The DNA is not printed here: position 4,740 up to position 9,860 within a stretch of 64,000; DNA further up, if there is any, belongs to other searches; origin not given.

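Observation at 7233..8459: Full-length intein with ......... endonuclease splitting the DnaE GYGFNK|SHSTAYA motif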

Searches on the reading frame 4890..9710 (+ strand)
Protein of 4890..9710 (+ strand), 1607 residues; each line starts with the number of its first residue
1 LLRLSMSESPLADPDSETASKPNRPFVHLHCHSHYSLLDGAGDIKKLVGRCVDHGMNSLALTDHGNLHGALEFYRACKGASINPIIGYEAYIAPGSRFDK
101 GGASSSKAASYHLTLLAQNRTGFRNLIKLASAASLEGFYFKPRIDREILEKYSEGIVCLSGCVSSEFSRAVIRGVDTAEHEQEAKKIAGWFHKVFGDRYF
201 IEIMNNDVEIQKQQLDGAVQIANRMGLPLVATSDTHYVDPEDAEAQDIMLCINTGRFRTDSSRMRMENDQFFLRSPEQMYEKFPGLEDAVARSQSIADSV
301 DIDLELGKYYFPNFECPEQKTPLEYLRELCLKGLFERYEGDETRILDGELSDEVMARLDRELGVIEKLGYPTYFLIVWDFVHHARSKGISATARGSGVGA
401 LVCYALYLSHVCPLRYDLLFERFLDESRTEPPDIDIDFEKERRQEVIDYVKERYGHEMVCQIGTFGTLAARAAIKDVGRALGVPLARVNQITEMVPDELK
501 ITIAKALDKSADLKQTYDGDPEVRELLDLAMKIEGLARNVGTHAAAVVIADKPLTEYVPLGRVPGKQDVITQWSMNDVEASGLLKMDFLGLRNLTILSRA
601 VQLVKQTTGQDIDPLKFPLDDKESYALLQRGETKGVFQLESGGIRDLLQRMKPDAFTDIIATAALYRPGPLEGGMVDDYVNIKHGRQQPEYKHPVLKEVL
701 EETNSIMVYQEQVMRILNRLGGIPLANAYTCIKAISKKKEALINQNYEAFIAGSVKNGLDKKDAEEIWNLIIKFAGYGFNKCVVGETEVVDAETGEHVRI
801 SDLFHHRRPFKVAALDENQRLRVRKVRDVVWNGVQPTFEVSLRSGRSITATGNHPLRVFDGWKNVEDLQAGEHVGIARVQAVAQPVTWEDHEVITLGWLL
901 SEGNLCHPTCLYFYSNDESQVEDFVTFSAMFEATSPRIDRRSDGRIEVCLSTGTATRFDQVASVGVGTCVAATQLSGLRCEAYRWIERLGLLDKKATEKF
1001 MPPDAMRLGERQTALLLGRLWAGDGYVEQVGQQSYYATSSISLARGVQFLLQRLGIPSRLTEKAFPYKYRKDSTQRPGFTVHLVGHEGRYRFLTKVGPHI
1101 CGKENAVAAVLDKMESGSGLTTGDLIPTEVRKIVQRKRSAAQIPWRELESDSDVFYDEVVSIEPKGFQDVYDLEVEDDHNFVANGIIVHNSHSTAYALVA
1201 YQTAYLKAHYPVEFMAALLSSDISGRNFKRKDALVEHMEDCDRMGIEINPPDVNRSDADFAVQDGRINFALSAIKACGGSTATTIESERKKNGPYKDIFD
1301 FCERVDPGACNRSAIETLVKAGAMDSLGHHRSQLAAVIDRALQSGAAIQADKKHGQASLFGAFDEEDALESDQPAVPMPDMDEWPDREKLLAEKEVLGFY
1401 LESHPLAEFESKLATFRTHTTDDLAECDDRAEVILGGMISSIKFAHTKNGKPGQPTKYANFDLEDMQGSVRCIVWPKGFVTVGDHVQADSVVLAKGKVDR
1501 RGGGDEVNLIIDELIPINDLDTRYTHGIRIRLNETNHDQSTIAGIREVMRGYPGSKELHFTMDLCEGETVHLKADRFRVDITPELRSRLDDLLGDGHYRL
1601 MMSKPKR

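Call 3: search_protein_families(library=pfam, proteins=[window:4890-9710:+], max_evalue=0.1)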
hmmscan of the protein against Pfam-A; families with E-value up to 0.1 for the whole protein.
window:4890-9710:+ (1607 aa): 7 families
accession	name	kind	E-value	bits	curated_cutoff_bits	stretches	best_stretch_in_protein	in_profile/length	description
PF07733.18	DNA_pol3_alpha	-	1.2e-96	323.8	23.9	1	324-590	1-260/260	Bacterial DNA polymerase III alpha NTPase domain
PF17657.6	DNA_pol3_finger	-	1.5e-58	197.2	22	1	593-758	1-166/166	Bacterial DNA polymerase III alpha subunit finger domain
PF02811.25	PHP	-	1.2e-53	182.3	26.4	1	28-205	1-163/164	PHP domain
PF14579.12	HHH_6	-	2.2e-29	102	25.6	1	1245-1334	1-90/90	Helix-hairpin-helix motif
PF14890.11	Intein_splicing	-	3.5e-24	85.8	35.8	1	793-1190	5-155/155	Intein splicing domain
PF14528.11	LAGLIDADG_3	-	2.1e-11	44.4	22.5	1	1014-1097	4-82/82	LAGLIDADG-like domain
PF01336.31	tRNA_anti-codon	-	6.8e-11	42.4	27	1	1433-1516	1-74/75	OB-fold nucleic acid binding domain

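Call 4: search_protein_families(library=ncbifam, proteins=[window:4890-9710:+], max_evalue=0.1)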
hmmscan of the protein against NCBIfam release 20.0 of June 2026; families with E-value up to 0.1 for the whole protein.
window:4890-9710:+ (1607 aa): 32 families (the best 25 are shown)
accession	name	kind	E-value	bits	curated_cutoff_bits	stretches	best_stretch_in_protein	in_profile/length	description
NF004226.0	PRK05673.1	equivalog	0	1243.6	1002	2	24-782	4-752/1146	DNA polymerase III subunit alpha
NF005298.0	PRK06826.1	equivalog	0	1218.1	1260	2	25-784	4-753/1151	DNA polymerase III subunit alpha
TIGR00594.1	polc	superfamily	0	1168.4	434.35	2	26-782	1-750/1022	DNA polymerase III subunit alpha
NF005617.0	PRK07374.1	equivalog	1.3e-286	953.9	1653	2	26-782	3-762/1170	DNA polymerase III subunit alpha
NF005377.0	PRK06920.1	equivalog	1.1e-258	861.3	1806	2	25-782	2-729/1108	DNA polymerase III subunit alpha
NF007079.0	PRK09532.1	equivalog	5.7e-197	656.7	1525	1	26-856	3-848/876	DNA polymerase III subunit alpha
NF004225.0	PRK05672.1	subfamily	7.8e-191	636.7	939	2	24-780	4-737/1047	error-prone DNA polymerase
NF005516.0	PRK07135.1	equivalog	2.3e-167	559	1084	3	292-782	198-681/974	DNA polymerase III DnaE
NF005582.0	PRK07279.1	equivalog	1.4e-165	553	1279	2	26-782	2-683/1033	DNA polymerase III subunit alpha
NF004550.0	PRK05898.1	equivalog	4e-159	531.7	1182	3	230-781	138-676/971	DNA polymerase III subunit alpha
NF005616.0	PRK07373.1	equivalog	4.1e-80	269.5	646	1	1162-1521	7-364/449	DNA polymerase III subunit alpha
NF005852.0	PRK07773.1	equivalog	1.3e-62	212.4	780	2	782-1149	398-748/886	replicative DNA helicase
NF001688.0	PRK00448.1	equivalog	4e-57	193.7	873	4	104-414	608-913/1445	PolC-type DNA polymerase III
TIGR01405.1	polC_Gram_pos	equivalog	4.2e-49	167.2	1043.45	4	105-414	375-678/1211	DNA polymerase III subunit alpha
NF038098.1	GyrA_w_intein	exception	6.6e-14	50.8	1850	1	781-1194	116-541/1232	intein-containing DNA gyrase subunit A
TIGR01443.1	intein_Cterm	domain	7.5e-11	41.9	15.6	1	1169-1191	1-24/24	intein C-terminal splicing region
TIGR01445.1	intein_Nterm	domain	8.7e-10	39.5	24.5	1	782-858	1-83/83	intein N-terminal splicing region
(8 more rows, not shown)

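Call 26: find_encoding_contigs(protein=window:4905-9710:+, flank=3000, max_places=4)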
Protein window:4905-9710:+ (1602 aa): no gene with exactly this product is on record in the collection.

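Call 27: find_homologous_proteins(query=window:4905-9710:+, max_evalue=1e-50)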
Query window:4905-9710:+ (1602 aa): 8000 proteins with E <= 1e-50 among 8000 candidates; the best 120 are listed.
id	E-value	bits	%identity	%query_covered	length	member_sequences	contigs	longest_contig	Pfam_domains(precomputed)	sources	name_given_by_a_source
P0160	0.0e+0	3706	100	100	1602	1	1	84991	PF02811.27,PF14579.13,PF14528.12,PF01336.32,PF17657.7,PF07733.19,PF14890.12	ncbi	ncbi:MAG: DNA polymerase III subunit alpha [Planctomycetota bacterium]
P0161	0.0e+0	2861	75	100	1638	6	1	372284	PF02811.27,PF14579.13,PF14528.12,PF01336.32,PF17657.7,PF07733.19,PF14890.12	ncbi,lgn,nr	ncbi:MAG: DNA polymerase III subunit alpha [Phycisphaera sp. RhM]|nr:DNA polymerase III subunit alph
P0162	0.0e+0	2798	73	100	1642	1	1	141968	PF02811.27,PF14579.13,PF14528.12,PF01336.32,PF17657.7,PF07733.19,PF14890.12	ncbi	-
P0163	0.0e+0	2797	74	100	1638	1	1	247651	PF02811.27,PF14579.13,PF14528.12,PF01336.32,PF17657.7,PF07733.19,PF14890.12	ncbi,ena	-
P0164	0.0e+0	2778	74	99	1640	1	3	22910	PF02811.27,PF14579.13,PF14528.12,PF01336.32,PF17657.7,PF07733.19,PF14890.12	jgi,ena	-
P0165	0.0e+0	2641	70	99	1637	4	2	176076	PF02811.27,PF14579.13,PF14528.12,PF01336.32,PF17657.7,PF07733.19,PF14890.12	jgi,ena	-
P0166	0.0e+0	2616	98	48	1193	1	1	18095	PF02811.27,PF14579.13,PF01336.32,PF17657.7,PF07733.19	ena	-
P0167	0.0e+0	2607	69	99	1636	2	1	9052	PF02811.27,PF14579.13,PF14528.12,PF01336.32,PF17657.7,PF07733.19,PF14890.12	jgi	jgi:DNA polymerase III subunit alpha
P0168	0.0e+0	2566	69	99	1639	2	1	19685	PF02811.27,PF14579.13,PF14528.12,PF01336.32,PF17657.7,PF07733.19,PF14890.12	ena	-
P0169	0.0e+0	2479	83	54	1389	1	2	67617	PF02811.27,PF14579.13,PF01336.32,PF17657.7,PF07733.19,PF14890.12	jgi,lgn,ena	-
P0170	0.0e+0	2468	81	56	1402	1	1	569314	PF02811.27,PF14579.13,PF01336.32,PF17657.7,PF07733.19,PF14890.12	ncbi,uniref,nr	ncbi:DNA polymerase III subunit alpha [Neorhodopirellula pilleata]|uniref:DNA polymerase III subunit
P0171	0.0e+0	2467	82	55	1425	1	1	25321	PF02811.27,PF14579.13,PF01336.32,PF17657.7,PF07733.19,PF14890.12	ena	-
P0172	0.0e+0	2339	89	48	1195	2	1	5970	PF02811.27,PF14579.13,PF01336.32,PF17657.7,PF07733.19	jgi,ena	-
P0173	0.0e+0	2317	88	48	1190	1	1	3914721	PF02811.27,PF14579.13,PF01336.32,PF17657.7,PF07733.19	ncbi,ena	-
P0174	0.0e+0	2310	90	47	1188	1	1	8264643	PF02811.27,PF14579.13,PF01336.32,PF17657.7,PF07733.19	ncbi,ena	-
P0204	0.0e+0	2266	86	48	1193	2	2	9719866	PF02811.27,PF14579.13,PF01336.32,PF17657.7,PF07733.19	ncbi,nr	ncbi:DNA polymerase III subunit alpha [Stieleria varia]|nr:DNA polymerase III subunit alpha [Stieler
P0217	0.0e+0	2250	85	48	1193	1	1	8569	PF02811.27,PF14579.13,PF01336.32,PF17657.7,PF07733.19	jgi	jgi:DNA polymerase-3 subunit alpha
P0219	0.0e+0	2249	87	48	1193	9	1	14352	PF02811.27,PF14579.13,PF01336.32,PF17657.7,PF07733.19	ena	-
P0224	0.0e+0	2246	85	48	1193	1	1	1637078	PF02811.27,PF14579.13,PF01336.32,PF17657.7,PF07733.19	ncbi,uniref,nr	ncbi:DNA polymerase III subunit alpha [Novipirellula artificiosorum]|uniref:DNA polymerase III subun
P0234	0.0e+0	2231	86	47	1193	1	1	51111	PF02811.27,PF14579.13,PF01336.32,PF17657.7,PF07733.19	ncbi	-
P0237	0.0e+0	2229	84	48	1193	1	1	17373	PF02811.27,PF14579.13,PF01336.32,PF17657.7,PF07733.19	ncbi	-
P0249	0.0e+0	2210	87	48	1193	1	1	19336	PF02811.27,PF14579.13,PF01336.32,PF17657.7,PF07733.19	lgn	-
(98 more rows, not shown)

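Call 29: find_encoding_contigs(protein=P0166, flank=8000, max_places=3)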
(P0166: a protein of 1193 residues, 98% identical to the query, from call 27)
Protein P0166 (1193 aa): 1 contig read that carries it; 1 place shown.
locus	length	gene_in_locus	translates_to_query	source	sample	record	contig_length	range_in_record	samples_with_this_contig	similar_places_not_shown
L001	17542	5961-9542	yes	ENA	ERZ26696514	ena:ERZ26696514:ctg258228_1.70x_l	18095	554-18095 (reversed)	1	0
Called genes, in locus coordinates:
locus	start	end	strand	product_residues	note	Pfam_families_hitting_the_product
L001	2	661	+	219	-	?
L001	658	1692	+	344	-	PF00005:ABC_tran, PF08352:oligo_HPY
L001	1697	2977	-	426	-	PF00089:Trypsin, PF13365:Trypsin_2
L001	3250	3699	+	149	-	-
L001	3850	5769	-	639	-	PF13522:GATase_6, PF13537:GATase_7, PF00733:Asn_synthase, PF02540:NAD_synthase (weak)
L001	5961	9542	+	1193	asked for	PF02811:PHP, PF07733:DNA_pol3_alpha, PF17657:DNA_pol3_finger, PF14579:HHH_6, PF01336:tRNA_anti-codon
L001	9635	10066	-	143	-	PF00011:HSP20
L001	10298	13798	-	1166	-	PF00289:Biotin_carb_N, PF02222:ATP-grasp (weak), PF02786:CPSase_L_D2, PF02785:Biotin_carb_C, PF00682:HMGL-like, PF02436:PYC_OADA, PF00364:Biotin_lipoyl, PF25917:BSH_RND (weak), +3 more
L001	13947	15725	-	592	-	-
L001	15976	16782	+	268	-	PF06283:ThuA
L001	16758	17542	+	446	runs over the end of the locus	?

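Call 30: find_encoding_contigs(protein=P0160, flank=3000, max_places=3)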
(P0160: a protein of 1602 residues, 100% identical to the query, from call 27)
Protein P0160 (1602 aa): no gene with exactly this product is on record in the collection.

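Call 76: list_cluster_members(proteins=[P0160, P0166])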
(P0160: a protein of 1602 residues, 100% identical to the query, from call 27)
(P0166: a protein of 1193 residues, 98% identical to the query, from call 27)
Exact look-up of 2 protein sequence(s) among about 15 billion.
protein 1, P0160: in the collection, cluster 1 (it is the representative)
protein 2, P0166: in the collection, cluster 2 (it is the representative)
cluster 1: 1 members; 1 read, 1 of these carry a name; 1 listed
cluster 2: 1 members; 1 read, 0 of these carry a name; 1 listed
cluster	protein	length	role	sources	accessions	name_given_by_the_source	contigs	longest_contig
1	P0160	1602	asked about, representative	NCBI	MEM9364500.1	MAG: DNA polymerase III subunit alpha [Planctomycetota bacterium]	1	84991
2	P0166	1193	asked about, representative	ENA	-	-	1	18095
